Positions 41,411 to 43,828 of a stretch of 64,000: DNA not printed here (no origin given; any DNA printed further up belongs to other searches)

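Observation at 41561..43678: GmrSD-type type IV restriction enzyme fused to a Schlafen/AlbA_2 domain, inserted inside the helicase-methylase-ATPase operon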

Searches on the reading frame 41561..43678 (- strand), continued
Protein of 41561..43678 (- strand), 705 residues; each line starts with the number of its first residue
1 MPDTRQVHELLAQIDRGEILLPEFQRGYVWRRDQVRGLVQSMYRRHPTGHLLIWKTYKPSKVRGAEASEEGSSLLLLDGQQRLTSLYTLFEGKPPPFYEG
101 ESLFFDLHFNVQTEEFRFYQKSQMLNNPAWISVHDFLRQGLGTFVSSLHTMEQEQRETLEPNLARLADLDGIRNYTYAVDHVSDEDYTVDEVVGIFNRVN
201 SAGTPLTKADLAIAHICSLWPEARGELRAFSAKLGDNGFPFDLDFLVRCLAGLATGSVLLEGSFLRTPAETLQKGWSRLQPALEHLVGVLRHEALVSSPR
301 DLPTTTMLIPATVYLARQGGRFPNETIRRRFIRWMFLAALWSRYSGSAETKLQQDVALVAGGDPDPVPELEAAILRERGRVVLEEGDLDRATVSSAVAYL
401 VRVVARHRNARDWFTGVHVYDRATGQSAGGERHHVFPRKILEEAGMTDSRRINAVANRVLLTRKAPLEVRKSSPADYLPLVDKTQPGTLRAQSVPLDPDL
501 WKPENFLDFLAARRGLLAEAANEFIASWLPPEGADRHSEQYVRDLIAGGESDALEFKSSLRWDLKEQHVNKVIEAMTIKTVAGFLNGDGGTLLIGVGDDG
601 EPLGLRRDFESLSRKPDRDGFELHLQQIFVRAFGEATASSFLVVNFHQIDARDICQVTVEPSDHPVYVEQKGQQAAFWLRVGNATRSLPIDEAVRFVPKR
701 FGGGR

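Call 42: predict_structure(alignment_id=A2)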
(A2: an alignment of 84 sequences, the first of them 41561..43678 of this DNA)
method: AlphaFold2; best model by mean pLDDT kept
length: 705 residues; sequences in the alignment: 84
mean_pLDDT: 83.6   pTM: 0.62
mean pLDDT of the five models: 83.6, 83.4, 75.6, 74.7, 72.2
residues with pLDDT >= 90: 301; 70-90: 299; 50-70: 78; < 50: 27
segments of 3 or more residues with pLDDT < 50: 25-27, 57-73, 532-534
pLDDT, mean of each block of 10 residues (from residue 1): 75 71 52 82 77 55 40 53 76 61 81 92 89 91 90 90 93 82 64 67 66 73 83 91 92 89 79 94 96 92 91 93 86 94 71 87 78 82 89 90 94 94 85 94 94 94 92 95 94 97 97 97 90 62 87 90 77 89 93 92 91 85 91 83 89 92 85 81 84 83 56
secondary structure, 60 per line:
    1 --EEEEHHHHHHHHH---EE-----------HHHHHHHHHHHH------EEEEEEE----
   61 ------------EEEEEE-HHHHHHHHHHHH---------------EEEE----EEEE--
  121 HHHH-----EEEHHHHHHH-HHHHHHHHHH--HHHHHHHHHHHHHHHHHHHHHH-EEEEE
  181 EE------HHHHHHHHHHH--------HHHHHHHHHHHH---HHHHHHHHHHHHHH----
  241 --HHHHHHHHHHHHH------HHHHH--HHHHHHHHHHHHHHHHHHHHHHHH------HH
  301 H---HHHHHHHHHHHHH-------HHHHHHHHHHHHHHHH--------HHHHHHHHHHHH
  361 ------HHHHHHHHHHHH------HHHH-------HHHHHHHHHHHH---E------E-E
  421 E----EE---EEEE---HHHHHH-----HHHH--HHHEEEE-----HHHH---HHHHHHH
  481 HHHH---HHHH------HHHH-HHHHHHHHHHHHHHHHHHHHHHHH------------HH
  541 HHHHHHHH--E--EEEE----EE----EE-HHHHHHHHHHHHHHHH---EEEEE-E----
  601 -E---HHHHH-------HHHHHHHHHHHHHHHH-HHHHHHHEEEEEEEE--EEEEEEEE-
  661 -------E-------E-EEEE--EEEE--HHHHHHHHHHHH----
elements in order (helices of 4 or more, strands of 3 or more residues): E3-6 H7-15 H32-43 E50-56 E73-78 H80-91 E107-110 E115-118 H121-124 E130-132 H133-139 H141-150 H153-174 E176-182 H189-199 H208-219 H223-236 H243-255 H262-266 H269-292 H305-317 H325-340 H349-360 H367-378 H385-388 H396-407 E431-434 H438-443 H449-452 E458-461 H467-470 H474-484 H488-491 H498-501 H503-526 H539-548 E554-557 H571-586 E590-594 H606-610 H618-633 H635-641 E642-649 E652-659 E678-681 E684-687 H690-701

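Call 46: fold_search(model_id=the predicted structure, library=pdb)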
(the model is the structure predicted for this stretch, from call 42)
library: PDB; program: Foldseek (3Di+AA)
matches with E <= 10: 100; with E <= 0.001: 4
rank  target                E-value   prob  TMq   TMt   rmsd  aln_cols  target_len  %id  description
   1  7p9k_A                1.7e-15  1.00  0.34  0.41  20.8       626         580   19  BrxU, GmrSD-family Type IV restriction enzyme (released 2021-12-08)
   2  7p9m_A                8.3e-14  1.00  0.33  0.41  21.7       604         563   18  BrxU, GmrSD-family Type IV restriction enzyme (released 2021-12-08)
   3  7p9m_B                3.1e-13  1.00  0.34  0.42  20.2       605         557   18  BrxU, GmrSD-family Type IV restriction enzyme (released 2021-12-08)
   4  3lmm_A                6.7e-04  1.00  0.17  0.24   4.4       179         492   17  Crystal Structure of the DIP2311 protein from Corynebacterium diphtheriae, Northeast Structural Genomics Consortium Ta (released 2010-02-16)
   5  3lmm_B                1.2e-03  1.00  0.16  0.21   5.6       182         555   16  Crystal Structure of the DIP2311 protein from Corynebacterium diphtheriae, Northeast Structural Genomics Consortium Ta (released 2010-02-16)
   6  3lmm_D                1.6e-03  1.00  0.16  0.20   5.8       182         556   16  Crystal Structure of the DIP2311 protein from Corynebacterium diphtheriae, Northeast Structural Genomics Consortium Ta (released 2010-02-16)
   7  3lmm_C                1.7e-03  1.00  0.17  0.25   4.3       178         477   16  Crystal Structure of the DIP2311 protein from Corynebacterium diphtheriae, Northeast Structural Genomics Consortium Ta (released 2010-02-16)
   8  7ksp_B                3.0e-03  1.00  0.17  0.50   4.3       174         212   14  Crystal structure of hSAMD9_DBD with DNA (released 2022-01-05)
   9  5yd0_C                5.0e-03  1.00  0.13  0.26   9.7       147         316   20  Crystal structure of Schlafen 13 (SLFN13) N'-domain (released 2018-03-28)
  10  9o0d_C                8.5e-03  1.00  0.15  0.43   5.7       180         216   16  crystal structure of rSAMD9 tRNase domain (released 2025-07-02)
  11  9o0d_A                9.3e-03  1.00  0.14  0.41   5.8       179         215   14  crystal structure of rSAMD9 tRNase domain (released 2025-07-02)
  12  9uie_B                1.1e-02  1.00  0.16  0.13   9.2       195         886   19  Electronic microscopy structure of human schlafen14-E211A dimer in complex with dsRNA (released 2025-08-06)
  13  7q3z_B                1.7e-02  1.00  0.14  0.29   9.4       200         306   18  DNA/RNA binding protein (released 2022-01-26)
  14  7dri_B                1.7e-02  0.99  0.25  0.34  10.7       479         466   13  Structure of SspE_CTD_41658 (released 2022-06-29)
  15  9nyy_B                1.8e-02  1.00  0.15  0.13  13.3       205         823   20  Nucleic acid bound human SLFN14, State 1 (released 2025-07-09)
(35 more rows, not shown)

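Call 55: search_dna_similar(query=window:41561-43678:-, collection=plasmids, mode=protein, max_rows=25, max_evalue=1e-10)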
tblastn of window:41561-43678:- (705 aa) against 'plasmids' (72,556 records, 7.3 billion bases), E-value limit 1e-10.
Records with a match: 70; places in all: 71; records where one place covers at least 80% of the query: 3.
Best place of each record, by identity: <60% 70.
By first word of the organism name: Nostoc 5; Phaeobacter 5; Agrobacterium 4; Vibrio 3; Levilactobacillus 3; Aulosira 2; Sulfitobacter 2; Bradyrhizobium 2; Methanosphaera 2; Lactobacillus 2; and 35 more.
By predicted mobility (MOB-suite, as given by PLSDB): non-mobilizable 32; conjugative 30; mobilizable 8.
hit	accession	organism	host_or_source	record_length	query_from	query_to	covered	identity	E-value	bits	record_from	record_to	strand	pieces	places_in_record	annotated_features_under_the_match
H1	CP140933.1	Sinorhizobium meliloti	Medicago lupulina,whole organism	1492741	6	701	99%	34.8%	7e-107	365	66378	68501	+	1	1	DUF262 domain-containing protein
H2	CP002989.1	halophilic archaeon DL31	-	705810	2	702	99%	33.1%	1e-105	361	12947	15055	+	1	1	Protein of unknown function DUF2081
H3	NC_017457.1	Haloquadratum walsbyi C23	-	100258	6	702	99%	30.0%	2e-93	325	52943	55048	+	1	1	DUF262 domain-containing protein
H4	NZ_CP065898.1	Paracoccus marcusii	Cancer pagurus,whole ...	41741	6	567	80%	37.0%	2e-87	308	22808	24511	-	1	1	DUF262 domain-containing protein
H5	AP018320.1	Nostoc sp. HK-01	-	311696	6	540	76%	37.9%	1e-99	343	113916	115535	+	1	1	hypothetical protein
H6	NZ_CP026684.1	Nostoc sp. 'Peltigera membranacea cyanobiont' N6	Lichen thallus,Peltigera membranacea ...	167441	6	545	77%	37.3%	1e-96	335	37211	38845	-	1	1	DUF262 domain-containing protein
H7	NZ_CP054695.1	Nostoc edaphicum CCNP1411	-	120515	6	545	77%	36.8%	2e-94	328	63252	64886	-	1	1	DUF262 domain-containing protein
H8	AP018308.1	Aulosira laxa NIES-50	-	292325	6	529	74%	37.9%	1e-97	338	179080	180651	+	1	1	hypothetical protein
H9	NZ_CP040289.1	Nostoc sp. C057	Phaeoceros,pure culture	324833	6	529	74%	37.7%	5e-47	345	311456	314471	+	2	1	ISL3 family transposase | DUF1524 domain-containing protein | DUF262 domain-containing protein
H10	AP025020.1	Calothrix sp. PCC 7716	-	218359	41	540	71%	35.7%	1e-79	285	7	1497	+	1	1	none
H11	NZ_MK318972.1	Rhizobium rhizogenes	-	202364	7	536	75%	29.7%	8e-48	190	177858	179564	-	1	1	DUF262 domain-containing protein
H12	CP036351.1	Planctomycetes bacterium K2D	-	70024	7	509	71%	28.6%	1e-47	189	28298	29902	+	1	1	hypothetical protein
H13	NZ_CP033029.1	Agrobacterium tumefaciens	-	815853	7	477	67%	25.9%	2e-24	117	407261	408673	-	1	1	DUF262 domain-containing protein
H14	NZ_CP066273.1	Agrobacterium tumefaciens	-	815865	7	477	67%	25.9%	2e-24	117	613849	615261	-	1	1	DUF262 domain-containing protein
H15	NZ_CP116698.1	Agrobacterium tumefaciens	Clematis,cell culture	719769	7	482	68%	25.3%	6e-28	128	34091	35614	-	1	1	DUF262 domain-containing protein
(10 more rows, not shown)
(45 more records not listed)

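Call 56: get_annotated_region(hit=H1, flank=9000)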
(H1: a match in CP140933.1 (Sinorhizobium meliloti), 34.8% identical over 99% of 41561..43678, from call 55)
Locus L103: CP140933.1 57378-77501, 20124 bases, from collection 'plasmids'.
description: Sinorhizobium meliloti strain ml28 plasmid pSymA, complete sequence
organism: Sinorhizobium meliloti (NCBI taxid 382)
taxonomy: Bacteria; Pseudomonadota; Alphaproteobacteria; Hyphomicrobiales; Rhizobiaceae; Sinorhizobium; Sinorhizobium meliloti
host: -; source: Medicago lupulina,whole organism; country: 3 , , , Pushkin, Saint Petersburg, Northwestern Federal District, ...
typing (MOB-suite, as given by PLSDB): conjugative; relaxase MOBQ; mating-pair formation MPF_T
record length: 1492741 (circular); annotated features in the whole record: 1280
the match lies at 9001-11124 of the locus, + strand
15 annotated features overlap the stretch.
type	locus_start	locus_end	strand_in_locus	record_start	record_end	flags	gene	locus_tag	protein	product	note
CDS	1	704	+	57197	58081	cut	-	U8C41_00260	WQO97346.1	LysR family transcriptional regulator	-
CDS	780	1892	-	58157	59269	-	-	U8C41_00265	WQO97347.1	NADH:flavin oxidoreductase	-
CDS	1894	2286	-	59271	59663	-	-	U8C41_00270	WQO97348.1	RidA family protein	-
CDS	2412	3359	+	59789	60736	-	-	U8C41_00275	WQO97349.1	LysR substrate-binding domain-containing protein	-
CDS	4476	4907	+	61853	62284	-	-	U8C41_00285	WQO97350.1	DUF2384 domain-containing protein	-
CDS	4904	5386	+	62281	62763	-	-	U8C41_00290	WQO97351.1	RES family NAD+ phosphorylase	-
CDS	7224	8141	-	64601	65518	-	-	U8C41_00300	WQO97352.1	recombinase family protein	-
CDS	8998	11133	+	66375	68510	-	-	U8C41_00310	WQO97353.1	DUF262 domain-containing protein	-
CDS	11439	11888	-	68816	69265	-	-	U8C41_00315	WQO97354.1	hypothetical protein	-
CDS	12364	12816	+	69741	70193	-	-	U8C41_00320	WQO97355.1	hypothetical protein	-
CDS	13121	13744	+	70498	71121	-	-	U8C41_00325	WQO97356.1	RHE_PE00001 family protein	-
CDS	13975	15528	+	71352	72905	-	-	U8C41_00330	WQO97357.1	type I restriction-modification system subunit M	-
CDS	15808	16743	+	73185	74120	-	-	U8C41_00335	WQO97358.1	hypothetical protein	-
CDS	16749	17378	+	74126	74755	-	-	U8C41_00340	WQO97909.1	abortive infection family protein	-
CDS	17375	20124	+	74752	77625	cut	-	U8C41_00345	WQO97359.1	type I restriction endonuclease subunit R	-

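Call 57: get_annotated_region(hit=H2, flank=9000)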
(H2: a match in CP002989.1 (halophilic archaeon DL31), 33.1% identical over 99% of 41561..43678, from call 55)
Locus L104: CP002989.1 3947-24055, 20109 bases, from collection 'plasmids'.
description: Halophilic archaeon DL31 plasmid phalar01, complete sequence
organism: halophilic archaeon DL31 (NCBI taxid 756883)
taxonomy: Archaea; Euryarchaeota; Halobacteria; Halobacteriales; ; ; halophilic archaeon DL31
host: -; source: -; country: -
typing (MOB-suite, as given by PLSDB): non-mobilizable; replicon rep_cluster_1020; mating-pair formation MPF_T
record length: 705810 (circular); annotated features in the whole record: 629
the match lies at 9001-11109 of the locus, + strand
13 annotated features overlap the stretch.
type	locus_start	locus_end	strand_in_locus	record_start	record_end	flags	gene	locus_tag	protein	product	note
CDS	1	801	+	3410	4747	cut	-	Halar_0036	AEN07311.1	transposase (ISH6)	-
CDS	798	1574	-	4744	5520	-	-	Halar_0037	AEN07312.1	hypothetical protein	-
CDS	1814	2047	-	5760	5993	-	-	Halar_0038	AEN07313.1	hypothetical protein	-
CDS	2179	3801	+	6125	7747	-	-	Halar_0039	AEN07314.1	hypothetical protein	-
CDS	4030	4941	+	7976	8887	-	-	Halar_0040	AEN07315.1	AAA-4 family protein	-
CDS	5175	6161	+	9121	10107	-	-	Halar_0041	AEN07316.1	hypothetical protein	-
CDS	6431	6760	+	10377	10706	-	-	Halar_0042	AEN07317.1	hypothetical protein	-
CDS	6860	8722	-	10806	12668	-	-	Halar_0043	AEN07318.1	protein of unknown function DUF262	-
CDS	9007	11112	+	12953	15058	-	-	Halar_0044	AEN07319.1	Protein of unknown function DUF2081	-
CDS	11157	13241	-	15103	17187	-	-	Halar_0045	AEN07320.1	hypothetical protein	-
CDS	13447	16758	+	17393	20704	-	-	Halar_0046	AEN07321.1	hypothetical protein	-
CDS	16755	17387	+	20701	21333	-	-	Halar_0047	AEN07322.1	hypothetical protein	-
CDS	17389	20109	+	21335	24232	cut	-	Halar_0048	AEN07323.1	protein of unknown function DUF1156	-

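Call 58: get_annotated_region(hit=H3, flank=9000)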
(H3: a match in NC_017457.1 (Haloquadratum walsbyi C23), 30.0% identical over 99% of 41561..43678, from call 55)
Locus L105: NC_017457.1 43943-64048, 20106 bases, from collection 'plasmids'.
description: Haloquadratum walsbyi C23 plasmid PL100, complete sequence
organism: Haloquadratum walsbyi C23 (NCBI taxid 768065)
taxonomy: Archaea; Euryarchaeota; Halobacteria; Halobacteriales; Haloferacaceae; Haloquadratum; Haloquadratum walsbyi; Haloquadratum walsbyi C23
host: -; source: -; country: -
typing (MOB-suite, as given by PLSDB): non-mobilizable
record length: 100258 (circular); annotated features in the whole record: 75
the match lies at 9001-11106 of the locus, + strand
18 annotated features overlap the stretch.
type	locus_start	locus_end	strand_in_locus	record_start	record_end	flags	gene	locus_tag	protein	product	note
CDS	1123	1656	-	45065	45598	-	-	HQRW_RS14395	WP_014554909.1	hypothetical protein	-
CDS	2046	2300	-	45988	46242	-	-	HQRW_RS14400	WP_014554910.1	hypothetical protein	-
CDS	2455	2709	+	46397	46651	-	-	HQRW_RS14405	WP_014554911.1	hypothetical protein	-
CDS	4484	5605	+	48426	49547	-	-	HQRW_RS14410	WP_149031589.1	hypothetical protein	-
CDS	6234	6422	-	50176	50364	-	-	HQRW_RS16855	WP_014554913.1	DUF5808 domain-containing protein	-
CDS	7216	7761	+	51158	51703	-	-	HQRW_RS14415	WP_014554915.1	restriction endonuclease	-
CDS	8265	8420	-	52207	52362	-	-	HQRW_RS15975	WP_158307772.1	hypothetical protein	-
CDS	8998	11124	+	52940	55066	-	-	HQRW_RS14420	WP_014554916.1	DUF262 domain-containing protein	-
CDS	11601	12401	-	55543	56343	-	-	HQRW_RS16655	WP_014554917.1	hypothetical protein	-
CDS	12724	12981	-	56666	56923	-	-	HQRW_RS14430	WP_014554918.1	hypothetical protein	-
CDS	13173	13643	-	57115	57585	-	-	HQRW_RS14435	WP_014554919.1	hypothetical protein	-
CDS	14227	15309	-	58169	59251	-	-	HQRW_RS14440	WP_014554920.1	ParB/RepB/Spo0J family partition protein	GO:0007059 - chromosome segregation [Evidence IEA]; GO:0000910 - cytokinesis [Evidence IEA]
CDS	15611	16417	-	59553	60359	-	-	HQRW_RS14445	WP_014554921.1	hypothetical protein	-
CDS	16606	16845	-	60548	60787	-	-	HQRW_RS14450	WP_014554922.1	winged helix-turn-helix domain-containing protein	-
CDS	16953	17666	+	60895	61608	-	-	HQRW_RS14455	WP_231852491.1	DNA methyltransferase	GO:0006306 - DNA methylation [Evidence IEA]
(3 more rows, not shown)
